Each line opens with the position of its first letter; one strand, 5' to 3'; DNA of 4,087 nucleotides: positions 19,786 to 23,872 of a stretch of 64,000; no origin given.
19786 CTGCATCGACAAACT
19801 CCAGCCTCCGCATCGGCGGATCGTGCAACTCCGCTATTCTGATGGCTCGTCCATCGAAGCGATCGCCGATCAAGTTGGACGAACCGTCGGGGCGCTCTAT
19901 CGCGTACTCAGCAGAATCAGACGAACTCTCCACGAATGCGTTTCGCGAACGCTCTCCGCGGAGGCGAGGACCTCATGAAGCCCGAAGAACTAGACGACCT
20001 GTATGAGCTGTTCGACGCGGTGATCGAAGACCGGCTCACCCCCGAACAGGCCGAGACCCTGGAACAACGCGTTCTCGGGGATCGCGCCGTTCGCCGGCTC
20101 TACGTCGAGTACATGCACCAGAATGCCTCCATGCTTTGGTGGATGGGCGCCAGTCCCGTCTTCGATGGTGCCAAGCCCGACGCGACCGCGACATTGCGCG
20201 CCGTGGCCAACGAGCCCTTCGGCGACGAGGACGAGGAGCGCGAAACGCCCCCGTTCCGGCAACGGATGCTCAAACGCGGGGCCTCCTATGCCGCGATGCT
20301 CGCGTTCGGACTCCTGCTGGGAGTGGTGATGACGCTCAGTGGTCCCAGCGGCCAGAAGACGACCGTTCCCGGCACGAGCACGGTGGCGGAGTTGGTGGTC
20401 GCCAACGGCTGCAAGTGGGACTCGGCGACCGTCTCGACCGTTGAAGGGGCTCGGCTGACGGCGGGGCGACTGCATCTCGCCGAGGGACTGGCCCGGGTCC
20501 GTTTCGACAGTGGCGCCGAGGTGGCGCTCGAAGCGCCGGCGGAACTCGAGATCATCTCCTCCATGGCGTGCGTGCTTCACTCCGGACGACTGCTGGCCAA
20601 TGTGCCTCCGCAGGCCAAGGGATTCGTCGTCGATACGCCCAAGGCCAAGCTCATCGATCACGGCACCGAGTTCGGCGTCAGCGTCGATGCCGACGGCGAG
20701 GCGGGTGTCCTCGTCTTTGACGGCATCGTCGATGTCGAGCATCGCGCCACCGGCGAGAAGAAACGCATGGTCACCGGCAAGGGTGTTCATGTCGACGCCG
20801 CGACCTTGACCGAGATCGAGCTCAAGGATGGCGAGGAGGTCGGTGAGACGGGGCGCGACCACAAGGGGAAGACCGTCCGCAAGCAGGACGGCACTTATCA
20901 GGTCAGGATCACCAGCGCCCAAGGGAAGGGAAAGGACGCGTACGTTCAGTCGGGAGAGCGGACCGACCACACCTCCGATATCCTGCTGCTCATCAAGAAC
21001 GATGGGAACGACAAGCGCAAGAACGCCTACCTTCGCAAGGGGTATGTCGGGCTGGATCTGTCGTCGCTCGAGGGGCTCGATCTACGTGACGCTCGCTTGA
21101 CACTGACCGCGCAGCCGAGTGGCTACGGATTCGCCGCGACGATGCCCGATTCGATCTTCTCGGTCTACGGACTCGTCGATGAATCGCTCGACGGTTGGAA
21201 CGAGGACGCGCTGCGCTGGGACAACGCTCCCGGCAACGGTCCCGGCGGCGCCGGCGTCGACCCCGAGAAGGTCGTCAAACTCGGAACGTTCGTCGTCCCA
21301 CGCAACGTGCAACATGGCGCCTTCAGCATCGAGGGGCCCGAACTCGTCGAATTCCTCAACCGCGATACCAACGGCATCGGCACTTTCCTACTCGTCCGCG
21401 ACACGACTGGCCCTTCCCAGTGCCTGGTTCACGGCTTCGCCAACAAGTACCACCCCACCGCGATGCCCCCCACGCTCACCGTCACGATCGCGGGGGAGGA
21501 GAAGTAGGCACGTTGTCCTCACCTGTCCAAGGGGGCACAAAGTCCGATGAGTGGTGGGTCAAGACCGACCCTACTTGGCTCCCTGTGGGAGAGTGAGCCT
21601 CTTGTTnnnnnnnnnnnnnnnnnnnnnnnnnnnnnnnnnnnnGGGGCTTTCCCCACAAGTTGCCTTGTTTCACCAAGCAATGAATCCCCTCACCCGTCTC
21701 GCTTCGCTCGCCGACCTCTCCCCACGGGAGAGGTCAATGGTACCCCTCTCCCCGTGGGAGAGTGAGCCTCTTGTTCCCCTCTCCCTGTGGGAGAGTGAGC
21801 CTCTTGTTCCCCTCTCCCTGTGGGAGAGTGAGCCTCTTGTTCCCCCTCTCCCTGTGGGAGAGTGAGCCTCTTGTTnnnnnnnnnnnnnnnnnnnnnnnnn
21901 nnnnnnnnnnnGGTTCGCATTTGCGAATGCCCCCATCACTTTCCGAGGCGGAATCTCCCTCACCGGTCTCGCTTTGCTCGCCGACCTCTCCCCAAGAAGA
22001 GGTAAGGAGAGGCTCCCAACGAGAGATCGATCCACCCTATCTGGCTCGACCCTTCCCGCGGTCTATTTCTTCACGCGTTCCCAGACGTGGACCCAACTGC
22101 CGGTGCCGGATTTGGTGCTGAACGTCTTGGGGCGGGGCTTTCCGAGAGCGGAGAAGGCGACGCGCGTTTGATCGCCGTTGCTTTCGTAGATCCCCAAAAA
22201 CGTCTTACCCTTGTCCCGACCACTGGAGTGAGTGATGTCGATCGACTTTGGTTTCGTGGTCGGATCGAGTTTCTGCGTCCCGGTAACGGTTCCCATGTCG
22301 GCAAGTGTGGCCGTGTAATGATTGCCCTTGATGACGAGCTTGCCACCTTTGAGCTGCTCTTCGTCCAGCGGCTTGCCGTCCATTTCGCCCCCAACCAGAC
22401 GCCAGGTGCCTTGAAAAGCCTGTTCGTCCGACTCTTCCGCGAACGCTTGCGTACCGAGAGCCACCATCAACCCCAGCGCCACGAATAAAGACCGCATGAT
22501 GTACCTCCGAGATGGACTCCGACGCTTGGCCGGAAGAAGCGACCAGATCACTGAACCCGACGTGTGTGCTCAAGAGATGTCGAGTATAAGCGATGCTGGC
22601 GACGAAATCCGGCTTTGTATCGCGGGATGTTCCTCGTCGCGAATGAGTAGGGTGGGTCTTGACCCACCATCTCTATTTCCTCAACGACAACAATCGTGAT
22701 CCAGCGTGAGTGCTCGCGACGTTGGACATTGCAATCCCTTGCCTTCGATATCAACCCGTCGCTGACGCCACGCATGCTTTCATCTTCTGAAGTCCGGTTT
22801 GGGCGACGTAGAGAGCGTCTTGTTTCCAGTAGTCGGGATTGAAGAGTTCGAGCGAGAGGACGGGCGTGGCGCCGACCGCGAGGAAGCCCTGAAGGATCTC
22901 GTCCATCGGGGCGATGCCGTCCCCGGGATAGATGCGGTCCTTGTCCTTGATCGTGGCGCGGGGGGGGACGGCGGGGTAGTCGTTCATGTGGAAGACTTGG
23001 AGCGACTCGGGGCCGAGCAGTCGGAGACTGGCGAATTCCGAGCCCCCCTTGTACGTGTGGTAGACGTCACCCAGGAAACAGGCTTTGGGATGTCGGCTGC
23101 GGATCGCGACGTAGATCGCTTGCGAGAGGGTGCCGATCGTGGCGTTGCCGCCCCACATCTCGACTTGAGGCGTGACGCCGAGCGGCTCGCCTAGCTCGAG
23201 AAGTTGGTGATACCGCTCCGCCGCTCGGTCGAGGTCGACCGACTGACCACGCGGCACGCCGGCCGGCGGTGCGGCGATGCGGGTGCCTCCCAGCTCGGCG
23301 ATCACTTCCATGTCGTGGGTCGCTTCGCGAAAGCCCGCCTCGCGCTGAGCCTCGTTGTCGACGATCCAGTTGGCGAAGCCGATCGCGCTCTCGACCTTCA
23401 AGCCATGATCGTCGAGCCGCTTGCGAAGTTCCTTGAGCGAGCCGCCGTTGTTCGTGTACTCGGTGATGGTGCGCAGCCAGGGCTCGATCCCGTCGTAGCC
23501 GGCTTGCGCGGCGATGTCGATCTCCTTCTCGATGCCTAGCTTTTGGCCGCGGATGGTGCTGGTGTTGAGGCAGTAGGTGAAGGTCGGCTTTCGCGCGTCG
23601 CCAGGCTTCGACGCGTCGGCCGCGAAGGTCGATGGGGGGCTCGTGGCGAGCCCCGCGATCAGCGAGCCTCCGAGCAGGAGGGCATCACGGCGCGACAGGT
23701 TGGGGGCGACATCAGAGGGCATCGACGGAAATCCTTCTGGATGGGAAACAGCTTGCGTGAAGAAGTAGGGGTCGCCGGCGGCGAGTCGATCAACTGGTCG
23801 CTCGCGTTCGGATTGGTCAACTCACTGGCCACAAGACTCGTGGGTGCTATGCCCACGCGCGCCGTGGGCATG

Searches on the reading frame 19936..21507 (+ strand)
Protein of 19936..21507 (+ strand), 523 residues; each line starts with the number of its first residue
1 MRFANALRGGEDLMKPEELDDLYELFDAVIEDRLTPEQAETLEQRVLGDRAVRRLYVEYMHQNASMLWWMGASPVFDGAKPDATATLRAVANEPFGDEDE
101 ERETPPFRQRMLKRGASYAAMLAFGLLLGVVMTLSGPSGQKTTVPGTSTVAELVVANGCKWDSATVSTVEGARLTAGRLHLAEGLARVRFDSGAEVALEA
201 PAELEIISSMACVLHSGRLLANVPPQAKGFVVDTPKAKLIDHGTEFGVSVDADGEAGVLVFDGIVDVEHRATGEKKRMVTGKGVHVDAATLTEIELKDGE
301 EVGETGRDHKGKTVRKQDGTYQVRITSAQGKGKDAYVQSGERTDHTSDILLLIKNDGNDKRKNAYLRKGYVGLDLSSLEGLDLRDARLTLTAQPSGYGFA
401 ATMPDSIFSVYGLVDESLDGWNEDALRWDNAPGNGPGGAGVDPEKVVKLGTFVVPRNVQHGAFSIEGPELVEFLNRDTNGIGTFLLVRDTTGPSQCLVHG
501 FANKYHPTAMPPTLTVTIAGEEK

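Call 47: search_protein_families(library=pfam, proteins=[window:19936-21507:+], max_evalue=0.01)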
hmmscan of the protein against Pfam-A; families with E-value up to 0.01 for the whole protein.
window:19936-21507:+ (523 aa): 2 families
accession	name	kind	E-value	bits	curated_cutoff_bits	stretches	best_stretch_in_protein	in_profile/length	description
PF04773.18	FecR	-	3.7e-06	27.7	24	1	212-265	43-96/97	FecR protein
PF24517.2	CBM96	-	4.9e-05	23.6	26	1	332-434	8-99/164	Carbohydrate-binding module family 96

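Call 56: search_protein_families(library=ncbifam, proteins=[window:19936-21507:+], max_evalue=0.01)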
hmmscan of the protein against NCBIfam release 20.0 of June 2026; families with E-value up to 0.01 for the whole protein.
window:19936-21507:+ (523 aa): 2 families
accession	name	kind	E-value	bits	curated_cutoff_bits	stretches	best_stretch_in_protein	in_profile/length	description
NF033679.1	DNRLRE_dom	domain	5.8e-08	33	34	1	333-517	1-164/164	DNRLRE domain-containing protein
NF047849.1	Lsa33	exception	0.00026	20.3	420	1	216-300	111-198/310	surface adhesin Lsa33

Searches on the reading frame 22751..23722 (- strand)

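Call 47: search_protein_families(library=pfam, proteins=[window:22751-23722:-], max_evalue=0.01)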
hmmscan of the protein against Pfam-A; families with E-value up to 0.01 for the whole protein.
window:22751-23722:- (323 aa): 1 family
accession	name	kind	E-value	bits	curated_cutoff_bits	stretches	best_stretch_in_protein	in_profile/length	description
PF01261.30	AP_endonuc_2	-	2.8e-28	99.7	31.1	1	68-305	1-237/249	Xylose isomerase-like TIM barrel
